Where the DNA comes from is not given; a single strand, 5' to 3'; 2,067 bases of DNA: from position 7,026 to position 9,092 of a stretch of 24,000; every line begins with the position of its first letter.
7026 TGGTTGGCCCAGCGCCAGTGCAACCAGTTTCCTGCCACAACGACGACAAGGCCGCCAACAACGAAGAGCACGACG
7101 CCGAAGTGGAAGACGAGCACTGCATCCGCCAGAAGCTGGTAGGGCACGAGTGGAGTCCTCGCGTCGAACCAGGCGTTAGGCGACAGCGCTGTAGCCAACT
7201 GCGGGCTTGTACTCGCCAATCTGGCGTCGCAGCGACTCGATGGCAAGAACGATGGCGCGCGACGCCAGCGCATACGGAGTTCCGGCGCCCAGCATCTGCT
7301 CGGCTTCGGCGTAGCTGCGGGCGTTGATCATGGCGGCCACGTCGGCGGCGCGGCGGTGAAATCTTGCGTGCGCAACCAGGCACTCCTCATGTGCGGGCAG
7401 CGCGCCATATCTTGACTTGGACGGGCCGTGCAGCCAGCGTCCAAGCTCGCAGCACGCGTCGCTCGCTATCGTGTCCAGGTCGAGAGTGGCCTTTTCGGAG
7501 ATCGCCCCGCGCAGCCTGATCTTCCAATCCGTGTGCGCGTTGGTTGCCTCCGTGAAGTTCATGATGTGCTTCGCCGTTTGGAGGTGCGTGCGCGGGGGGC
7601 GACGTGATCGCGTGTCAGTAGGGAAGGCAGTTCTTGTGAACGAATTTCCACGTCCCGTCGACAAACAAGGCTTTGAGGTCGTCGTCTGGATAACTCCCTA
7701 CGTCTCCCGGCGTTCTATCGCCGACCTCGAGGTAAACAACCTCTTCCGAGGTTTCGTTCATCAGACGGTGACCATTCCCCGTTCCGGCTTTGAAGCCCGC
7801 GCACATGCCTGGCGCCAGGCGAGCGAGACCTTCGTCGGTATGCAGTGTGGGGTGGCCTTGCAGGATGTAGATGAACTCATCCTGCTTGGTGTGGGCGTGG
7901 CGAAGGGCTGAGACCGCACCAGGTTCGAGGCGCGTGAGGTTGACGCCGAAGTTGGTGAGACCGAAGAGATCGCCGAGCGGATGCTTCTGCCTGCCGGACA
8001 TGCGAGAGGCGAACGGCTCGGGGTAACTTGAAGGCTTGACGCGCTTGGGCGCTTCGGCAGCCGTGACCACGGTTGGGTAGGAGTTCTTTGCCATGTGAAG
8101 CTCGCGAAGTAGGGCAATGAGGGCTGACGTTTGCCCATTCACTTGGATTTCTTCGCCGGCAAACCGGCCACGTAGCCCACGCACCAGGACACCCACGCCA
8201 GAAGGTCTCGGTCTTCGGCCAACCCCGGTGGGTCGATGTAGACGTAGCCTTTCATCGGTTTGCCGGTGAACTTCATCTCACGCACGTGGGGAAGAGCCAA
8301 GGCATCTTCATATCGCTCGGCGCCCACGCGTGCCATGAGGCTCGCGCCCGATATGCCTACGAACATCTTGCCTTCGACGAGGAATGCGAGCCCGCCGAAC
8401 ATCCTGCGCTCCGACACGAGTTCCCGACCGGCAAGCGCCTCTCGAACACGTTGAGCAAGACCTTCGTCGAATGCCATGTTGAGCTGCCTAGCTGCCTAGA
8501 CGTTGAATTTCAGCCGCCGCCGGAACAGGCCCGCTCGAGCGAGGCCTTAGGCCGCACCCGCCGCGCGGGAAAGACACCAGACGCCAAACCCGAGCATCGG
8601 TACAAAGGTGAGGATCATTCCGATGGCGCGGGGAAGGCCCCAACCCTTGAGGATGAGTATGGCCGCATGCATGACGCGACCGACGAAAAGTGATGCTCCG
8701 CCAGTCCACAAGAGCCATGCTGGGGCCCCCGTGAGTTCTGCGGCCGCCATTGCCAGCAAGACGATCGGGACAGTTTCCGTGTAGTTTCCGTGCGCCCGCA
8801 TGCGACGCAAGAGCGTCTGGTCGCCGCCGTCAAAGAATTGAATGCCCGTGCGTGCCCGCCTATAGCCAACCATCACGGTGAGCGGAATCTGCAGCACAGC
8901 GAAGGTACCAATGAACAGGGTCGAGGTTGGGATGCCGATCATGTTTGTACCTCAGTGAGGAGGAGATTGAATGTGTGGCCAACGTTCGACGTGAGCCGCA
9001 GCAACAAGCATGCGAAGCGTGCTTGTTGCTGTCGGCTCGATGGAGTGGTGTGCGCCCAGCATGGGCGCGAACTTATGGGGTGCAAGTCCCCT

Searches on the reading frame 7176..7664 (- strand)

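Call 8: search_protein_families(library=pfam, proteins=[window:7176-7664:-], max_evalue=0.01)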
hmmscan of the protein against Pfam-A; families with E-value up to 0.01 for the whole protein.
window:7176-7664:- (162 aa): 1 family
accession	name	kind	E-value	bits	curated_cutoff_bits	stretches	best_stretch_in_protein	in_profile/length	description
PF13682.11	CZB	-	1.4e-09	38.6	29.4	1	44-109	1-63/64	Chemoreceptor zinc-binding domain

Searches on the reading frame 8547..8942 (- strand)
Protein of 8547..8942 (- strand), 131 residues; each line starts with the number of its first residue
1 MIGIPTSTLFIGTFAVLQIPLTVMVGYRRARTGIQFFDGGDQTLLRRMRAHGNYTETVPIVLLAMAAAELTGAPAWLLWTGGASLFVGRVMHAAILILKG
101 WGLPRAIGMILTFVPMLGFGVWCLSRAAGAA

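Call 8: search_protein_families(library=pfam, proteins=[window:8547-8942:-], max_evalue=0.01)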
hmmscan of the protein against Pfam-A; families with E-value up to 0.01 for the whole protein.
window:8547-8942:- (131 aa): 1 family
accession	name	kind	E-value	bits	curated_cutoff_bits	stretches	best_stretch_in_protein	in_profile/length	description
PF01124.23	MAPEG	-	3.6e-20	72.8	23.4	1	11-124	5-128/129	MAPEG family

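Call 13: find_encoding_contigs(protein=window:8547-8942:-, flank=6000, max_places=10)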
Protein window:8547-8942:- (131 aa): 2 contigs read that carry it; 2 places shown.
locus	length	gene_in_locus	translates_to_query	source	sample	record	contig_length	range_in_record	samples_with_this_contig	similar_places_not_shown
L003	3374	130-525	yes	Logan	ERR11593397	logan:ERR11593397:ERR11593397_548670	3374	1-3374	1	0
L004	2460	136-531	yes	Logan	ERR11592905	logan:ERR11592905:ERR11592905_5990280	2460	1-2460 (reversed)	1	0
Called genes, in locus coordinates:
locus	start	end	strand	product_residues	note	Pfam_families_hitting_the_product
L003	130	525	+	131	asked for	PF01124:MAPEG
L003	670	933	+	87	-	PF04993:TfoX_N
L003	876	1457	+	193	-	PF07883:Cupin_2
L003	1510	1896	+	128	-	PF13682:CZB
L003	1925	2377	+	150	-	PF10861:DUF2784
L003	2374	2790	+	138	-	-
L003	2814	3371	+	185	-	PF22741:PTP-NADK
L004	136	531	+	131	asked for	PF01124:MAPEG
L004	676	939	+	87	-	PF04993:TfoX_N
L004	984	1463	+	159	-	PF07883:Cupin_2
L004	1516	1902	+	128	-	PF13682:CZB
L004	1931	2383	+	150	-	PF10861:DUF2784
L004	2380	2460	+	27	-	?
